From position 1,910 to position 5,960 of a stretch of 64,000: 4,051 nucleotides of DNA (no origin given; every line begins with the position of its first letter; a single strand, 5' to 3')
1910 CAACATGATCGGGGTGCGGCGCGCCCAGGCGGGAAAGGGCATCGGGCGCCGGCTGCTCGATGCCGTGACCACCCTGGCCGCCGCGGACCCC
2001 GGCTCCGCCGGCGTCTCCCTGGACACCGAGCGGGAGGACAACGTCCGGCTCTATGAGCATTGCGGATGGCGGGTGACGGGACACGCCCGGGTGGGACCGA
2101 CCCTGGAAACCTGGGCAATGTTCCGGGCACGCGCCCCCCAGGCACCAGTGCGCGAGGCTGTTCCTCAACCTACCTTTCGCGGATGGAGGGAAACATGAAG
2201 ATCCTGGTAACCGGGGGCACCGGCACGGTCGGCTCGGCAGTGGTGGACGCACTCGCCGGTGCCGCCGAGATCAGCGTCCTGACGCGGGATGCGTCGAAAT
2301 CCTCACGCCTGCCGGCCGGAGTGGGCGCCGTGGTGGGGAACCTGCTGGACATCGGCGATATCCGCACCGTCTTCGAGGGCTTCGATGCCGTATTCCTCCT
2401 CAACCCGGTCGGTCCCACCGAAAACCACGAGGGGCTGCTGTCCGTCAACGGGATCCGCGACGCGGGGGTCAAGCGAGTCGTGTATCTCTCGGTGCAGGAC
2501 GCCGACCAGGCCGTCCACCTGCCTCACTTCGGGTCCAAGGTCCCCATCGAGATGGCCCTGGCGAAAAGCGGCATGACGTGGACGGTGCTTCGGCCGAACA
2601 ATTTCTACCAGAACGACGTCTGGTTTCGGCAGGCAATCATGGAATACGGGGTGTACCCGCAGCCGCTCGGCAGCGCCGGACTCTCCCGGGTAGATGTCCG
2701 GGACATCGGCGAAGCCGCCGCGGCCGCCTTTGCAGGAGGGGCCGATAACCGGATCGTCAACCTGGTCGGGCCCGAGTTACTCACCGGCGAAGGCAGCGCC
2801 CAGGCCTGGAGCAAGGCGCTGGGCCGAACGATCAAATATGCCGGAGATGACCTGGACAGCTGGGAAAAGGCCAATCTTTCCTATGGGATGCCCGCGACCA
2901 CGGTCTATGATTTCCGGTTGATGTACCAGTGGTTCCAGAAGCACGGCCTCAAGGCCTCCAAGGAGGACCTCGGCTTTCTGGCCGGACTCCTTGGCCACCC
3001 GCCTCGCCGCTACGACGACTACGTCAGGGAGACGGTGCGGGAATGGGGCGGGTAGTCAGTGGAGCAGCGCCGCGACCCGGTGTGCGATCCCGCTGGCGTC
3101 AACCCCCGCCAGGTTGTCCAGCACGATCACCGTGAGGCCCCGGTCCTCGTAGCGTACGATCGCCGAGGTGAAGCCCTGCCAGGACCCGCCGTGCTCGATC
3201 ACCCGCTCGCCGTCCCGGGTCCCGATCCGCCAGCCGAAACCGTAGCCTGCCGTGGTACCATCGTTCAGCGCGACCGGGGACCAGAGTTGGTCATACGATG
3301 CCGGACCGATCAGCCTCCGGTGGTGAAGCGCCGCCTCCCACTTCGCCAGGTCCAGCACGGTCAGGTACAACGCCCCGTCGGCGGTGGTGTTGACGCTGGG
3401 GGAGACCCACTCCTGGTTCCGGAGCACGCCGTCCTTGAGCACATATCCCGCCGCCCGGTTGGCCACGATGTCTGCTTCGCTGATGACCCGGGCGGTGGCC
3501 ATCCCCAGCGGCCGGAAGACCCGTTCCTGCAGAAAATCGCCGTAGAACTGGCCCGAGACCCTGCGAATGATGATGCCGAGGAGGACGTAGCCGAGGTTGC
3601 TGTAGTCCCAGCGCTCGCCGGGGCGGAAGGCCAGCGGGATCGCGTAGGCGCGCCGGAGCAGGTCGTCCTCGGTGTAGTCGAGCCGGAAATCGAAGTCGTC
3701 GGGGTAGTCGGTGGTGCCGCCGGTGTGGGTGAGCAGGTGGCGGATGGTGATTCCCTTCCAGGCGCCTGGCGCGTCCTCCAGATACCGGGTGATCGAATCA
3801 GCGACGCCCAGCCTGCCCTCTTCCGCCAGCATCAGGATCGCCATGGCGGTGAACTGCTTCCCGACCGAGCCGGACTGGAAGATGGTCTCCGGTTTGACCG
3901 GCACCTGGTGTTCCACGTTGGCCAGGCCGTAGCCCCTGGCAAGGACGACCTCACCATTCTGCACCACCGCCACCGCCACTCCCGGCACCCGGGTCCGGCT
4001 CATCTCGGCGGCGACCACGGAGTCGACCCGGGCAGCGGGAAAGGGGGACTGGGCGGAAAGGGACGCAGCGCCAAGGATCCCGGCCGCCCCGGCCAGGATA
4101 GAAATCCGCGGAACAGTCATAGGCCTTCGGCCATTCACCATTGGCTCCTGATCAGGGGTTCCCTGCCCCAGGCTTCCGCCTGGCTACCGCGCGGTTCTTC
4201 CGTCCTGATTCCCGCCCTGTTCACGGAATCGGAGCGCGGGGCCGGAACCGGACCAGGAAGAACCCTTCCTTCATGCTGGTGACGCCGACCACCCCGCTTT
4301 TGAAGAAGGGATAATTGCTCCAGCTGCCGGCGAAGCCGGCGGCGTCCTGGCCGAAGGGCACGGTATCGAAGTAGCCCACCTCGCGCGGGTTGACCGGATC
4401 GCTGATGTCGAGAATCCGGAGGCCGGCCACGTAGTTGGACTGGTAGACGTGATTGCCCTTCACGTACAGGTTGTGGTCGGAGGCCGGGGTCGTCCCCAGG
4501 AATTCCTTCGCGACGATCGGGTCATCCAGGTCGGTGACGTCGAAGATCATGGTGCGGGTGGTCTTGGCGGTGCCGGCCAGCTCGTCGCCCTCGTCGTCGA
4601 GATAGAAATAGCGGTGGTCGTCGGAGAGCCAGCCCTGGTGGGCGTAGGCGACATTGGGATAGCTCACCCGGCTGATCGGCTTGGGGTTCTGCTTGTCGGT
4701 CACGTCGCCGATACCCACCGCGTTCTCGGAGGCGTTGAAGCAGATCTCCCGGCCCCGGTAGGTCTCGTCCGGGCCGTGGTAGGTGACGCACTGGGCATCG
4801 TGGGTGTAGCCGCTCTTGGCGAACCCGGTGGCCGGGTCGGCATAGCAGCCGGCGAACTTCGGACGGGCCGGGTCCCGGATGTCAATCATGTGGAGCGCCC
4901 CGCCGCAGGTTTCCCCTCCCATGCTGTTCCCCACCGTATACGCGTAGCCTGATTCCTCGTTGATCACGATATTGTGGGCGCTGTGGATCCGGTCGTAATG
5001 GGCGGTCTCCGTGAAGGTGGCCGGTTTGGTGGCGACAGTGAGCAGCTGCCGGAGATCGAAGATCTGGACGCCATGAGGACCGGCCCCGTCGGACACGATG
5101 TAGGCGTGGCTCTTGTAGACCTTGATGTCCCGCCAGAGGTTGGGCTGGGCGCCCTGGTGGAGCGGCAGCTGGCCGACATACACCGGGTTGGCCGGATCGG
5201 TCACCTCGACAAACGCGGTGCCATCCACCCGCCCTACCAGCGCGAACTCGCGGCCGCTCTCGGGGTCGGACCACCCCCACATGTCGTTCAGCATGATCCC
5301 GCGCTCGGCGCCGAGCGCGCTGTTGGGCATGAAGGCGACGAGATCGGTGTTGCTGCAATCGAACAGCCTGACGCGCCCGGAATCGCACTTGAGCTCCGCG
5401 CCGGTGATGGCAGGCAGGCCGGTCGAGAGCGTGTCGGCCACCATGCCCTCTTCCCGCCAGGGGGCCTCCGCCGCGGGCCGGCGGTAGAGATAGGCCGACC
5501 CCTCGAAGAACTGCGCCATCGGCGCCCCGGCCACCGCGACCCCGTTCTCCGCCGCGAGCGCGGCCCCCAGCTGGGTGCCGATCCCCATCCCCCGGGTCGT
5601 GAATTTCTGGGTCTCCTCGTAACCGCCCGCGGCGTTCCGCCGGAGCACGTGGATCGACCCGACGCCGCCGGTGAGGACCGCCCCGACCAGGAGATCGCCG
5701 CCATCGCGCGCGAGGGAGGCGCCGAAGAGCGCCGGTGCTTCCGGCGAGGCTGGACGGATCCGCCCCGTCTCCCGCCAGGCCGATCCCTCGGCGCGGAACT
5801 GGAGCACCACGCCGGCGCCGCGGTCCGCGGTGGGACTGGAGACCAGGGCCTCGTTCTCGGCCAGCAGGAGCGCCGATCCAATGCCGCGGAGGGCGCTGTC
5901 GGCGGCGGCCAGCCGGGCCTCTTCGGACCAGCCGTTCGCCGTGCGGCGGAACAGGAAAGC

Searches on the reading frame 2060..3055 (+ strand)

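Call 23: search_protein_families(library=pfam, proteins=[window:2060-3055:+], max_evalue=0.0001)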
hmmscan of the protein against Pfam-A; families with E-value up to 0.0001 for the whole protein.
window:2060-3055:+ (331 aa): 3 families
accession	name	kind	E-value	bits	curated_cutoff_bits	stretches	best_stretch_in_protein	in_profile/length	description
PF05368.20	NmrA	-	1.5e-25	90.8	27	1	46-297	3-272/298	NmrA-like family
PF13460.12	NAD_binding_10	-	1.1e-15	58.4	27.2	1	52-186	1-150/184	NAD(P)H-binding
PF01370.27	Epimerase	-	3.9e-08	33.4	20.9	1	48-114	1-71/240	NAD dependent epimerase/dehydratase family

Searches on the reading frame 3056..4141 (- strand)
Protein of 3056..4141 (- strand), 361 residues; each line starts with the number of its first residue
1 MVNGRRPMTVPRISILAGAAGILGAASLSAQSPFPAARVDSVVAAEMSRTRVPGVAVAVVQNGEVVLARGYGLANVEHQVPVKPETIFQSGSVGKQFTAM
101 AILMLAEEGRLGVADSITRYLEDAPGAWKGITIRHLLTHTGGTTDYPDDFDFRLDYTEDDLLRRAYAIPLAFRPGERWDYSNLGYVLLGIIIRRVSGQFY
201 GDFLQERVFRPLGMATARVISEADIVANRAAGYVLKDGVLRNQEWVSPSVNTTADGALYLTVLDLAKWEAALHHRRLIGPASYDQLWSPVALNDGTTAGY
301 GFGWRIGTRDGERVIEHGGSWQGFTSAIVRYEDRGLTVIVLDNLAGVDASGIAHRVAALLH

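Call 23: search_protein_families(library=pfam, proteins=[window:3056-4141:-], max_evalue=0.0001)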
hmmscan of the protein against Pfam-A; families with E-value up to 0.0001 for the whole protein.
window:3056-4141:- (361 aa): 1 family
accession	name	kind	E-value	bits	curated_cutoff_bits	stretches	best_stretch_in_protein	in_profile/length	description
PF00144.29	Beta-lactamase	-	6.6e-75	252.7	27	1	39-353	1-319/329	Beta-lactamase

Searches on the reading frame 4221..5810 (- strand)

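Call 23: search_protein_families(library=pfam, proteins=[window:4221-5810:-], max_evalue=0.0001)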
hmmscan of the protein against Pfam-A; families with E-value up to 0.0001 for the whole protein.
window:4221-5810:- (529 aa): 2 families
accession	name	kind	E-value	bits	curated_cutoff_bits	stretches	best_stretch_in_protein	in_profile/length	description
PF08309.17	LVIVD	-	1.5e-07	31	20.2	0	447-483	6-42/42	LVIVD repeat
PF14312.12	FG-GAP_2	-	8.1e-05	23.2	23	0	12-54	1-47/49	FG-GAP repeat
